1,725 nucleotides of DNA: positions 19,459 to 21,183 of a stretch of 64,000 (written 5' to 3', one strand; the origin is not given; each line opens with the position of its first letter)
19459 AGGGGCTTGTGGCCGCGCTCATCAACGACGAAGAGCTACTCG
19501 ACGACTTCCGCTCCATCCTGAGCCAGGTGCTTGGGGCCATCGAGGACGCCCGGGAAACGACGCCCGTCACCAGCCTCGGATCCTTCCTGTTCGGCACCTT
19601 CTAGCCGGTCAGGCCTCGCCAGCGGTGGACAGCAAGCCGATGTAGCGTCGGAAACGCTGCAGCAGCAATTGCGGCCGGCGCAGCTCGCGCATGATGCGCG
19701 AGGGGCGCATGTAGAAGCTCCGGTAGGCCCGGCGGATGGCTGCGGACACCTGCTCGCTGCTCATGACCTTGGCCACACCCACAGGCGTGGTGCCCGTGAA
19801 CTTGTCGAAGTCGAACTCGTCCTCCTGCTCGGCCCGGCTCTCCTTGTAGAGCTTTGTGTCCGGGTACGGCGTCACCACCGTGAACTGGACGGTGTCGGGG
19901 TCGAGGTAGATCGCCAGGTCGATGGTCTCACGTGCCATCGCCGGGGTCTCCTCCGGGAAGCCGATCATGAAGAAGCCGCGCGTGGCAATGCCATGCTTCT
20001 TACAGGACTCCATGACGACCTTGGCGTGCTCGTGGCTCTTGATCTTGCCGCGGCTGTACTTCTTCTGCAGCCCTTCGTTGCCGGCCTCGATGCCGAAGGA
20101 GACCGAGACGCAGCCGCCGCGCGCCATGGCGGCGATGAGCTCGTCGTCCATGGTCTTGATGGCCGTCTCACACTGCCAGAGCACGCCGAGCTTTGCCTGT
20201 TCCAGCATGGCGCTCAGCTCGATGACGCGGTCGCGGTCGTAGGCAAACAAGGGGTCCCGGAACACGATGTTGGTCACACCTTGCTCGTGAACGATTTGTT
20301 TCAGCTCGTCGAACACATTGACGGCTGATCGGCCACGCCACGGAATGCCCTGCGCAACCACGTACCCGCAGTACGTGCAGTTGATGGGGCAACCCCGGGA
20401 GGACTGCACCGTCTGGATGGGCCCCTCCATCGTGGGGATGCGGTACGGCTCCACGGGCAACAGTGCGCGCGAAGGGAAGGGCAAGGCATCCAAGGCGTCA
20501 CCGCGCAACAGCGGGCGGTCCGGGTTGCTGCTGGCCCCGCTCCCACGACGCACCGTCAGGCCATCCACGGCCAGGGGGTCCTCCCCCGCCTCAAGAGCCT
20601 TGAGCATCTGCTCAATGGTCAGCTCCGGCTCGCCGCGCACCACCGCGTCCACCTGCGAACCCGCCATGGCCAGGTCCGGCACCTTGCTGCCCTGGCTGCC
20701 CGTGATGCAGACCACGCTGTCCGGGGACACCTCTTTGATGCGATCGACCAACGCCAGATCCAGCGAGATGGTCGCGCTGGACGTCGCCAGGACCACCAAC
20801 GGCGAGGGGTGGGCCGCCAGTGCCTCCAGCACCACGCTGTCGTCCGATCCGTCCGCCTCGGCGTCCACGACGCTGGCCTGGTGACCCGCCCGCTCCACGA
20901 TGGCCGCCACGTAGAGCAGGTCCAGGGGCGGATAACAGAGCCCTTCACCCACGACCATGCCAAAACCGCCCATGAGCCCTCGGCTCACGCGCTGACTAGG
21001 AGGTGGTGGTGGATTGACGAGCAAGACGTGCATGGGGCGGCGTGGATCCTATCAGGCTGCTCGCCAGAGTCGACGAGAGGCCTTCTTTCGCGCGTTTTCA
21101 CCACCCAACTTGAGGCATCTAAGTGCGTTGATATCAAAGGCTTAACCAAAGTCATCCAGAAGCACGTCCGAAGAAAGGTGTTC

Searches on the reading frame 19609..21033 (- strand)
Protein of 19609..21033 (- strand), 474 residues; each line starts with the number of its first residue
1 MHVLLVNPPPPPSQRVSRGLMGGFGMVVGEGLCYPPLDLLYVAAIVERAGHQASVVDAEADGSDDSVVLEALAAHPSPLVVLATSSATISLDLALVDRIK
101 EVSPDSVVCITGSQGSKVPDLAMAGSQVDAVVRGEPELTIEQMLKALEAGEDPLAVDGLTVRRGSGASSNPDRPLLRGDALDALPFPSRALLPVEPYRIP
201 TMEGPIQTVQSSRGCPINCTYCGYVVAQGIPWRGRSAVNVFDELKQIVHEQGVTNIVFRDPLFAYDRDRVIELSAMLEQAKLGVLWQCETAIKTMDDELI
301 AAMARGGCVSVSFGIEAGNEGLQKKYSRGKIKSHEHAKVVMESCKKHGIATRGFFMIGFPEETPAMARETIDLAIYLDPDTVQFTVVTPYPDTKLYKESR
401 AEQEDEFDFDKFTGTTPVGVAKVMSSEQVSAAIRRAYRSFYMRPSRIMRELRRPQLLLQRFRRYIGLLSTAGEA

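Call 5: search_protein_families(library=pfam, proteins=[window:19609-21033:-], max_evalue=0.01)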
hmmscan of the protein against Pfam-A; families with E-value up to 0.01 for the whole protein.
window:19609-21033:- (474 aa): 2 families
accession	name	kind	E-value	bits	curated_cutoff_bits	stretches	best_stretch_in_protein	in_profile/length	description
PF04055.27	Radical_SAM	-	1.5e-17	64.7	29.5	1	210-374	2-166/166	Radical SAM superfamily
PF02310.24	B12-binding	-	2.7e-09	37.3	32.1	1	32-142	10-119/121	B12 binding domain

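Call 8: search_protein_families(library=ncbifam, proteins=[window:19609-21033:-], max_evalue=0.01)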
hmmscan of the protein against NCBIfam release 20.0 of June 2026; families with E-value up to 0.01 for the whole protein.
window:19609-21033:- (474 aa): 28 families (the best 25 are shown)
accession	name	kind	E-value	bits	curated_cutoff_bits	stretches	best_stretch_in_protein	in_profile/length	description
TIGR03471.1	HpnJ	equivalog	1.9e-58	198.5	577.6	1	37-452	35-444/472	hopanoid biosynthesis associated radical SAM protein HpnJ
NF033070.1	rSAM_AprD4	equivalog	6.3e-50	170.4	500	1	2-430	7-421/456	AprD4 family radical SAM diol-dehydratase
TIGR02026.1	BchE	equivalog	3.7e-44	151.4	481.35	1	34-454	20-440/497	magnesium-protoporphyrin IX monomethyl ester anaerobic oxidative cyclase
NF050148.1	rSAM_ApyD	equivalog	4.5e-35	121.1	750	1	34-451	23-440/645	RiPP biosynthesis radical SAM protein ApyD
NF038361.1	rSAM_Sden_1168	equivalog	5.6e-31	107.7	575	1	99-399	164-473/560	Sden_1168 family B12-binding radical SAM P-methyltransferase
TIGR04479.1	bcpD_PhpK_rSAM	subfamily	6.1e-31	107.4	600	1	40-384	76-416/504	PhpK family radical SAM P-methyltransferase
TIGR04072.2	rSAM_ladder_B12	equivalog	2.1e-30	105.7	360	1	36-403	18-376/443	lipid biosynthesis B12-binding/radical SAM protein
TIGR04295.1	B12_rSAM_oligo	hypoth_equivalog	1.7e-25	89.6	400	1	36-342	25-329/422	TIGR04295 family B12-binding domain-containing radical SAM protein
TIGR04367.1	HpnR_B12_rSAM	equivalog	5.5e-22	77.9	650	1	35-400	21-375/490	hopanoid C-3 methylase HpnR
TIGR04014.1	B12_SAM_MJ_0865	equivalog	5.3e-21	74.9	360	1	75-406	37-365/434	methyl-coenzyme M reductase glutamine C-methyltransferase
TIGR03975.1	rSAM_ocin_1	subfamily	5.4e-21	74.7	281.85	1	92-373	144-426/606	RiPP maturation radical SAM C-methyltransferase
TIGR04385.1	B12_rSAM_cofa1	equivalog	3.6e-19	69.3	450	1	95-373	89-360/438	B12 lower ligand biosynthesis radical SAM protein BzaD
TIGR04013.1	B12_SAM_MJ_1487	hypoth_equivalog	1.1e-17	64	251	2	68-257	34-201/382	TIGR04013 family B12-binding domain/radical SAM domain-containing protein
NF040546.1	rSAM_CUAEP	equivalog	6.5e-14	51.5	500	1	33-358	10-322/468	CUAEP/CCAEP-tail radical SAM (seleno)protein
NF045585.1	rSAM_slr0320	equivalog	3.3e-12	45.7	775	1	208-346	237-373/511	photosystem II high light acclimation radical SAM protein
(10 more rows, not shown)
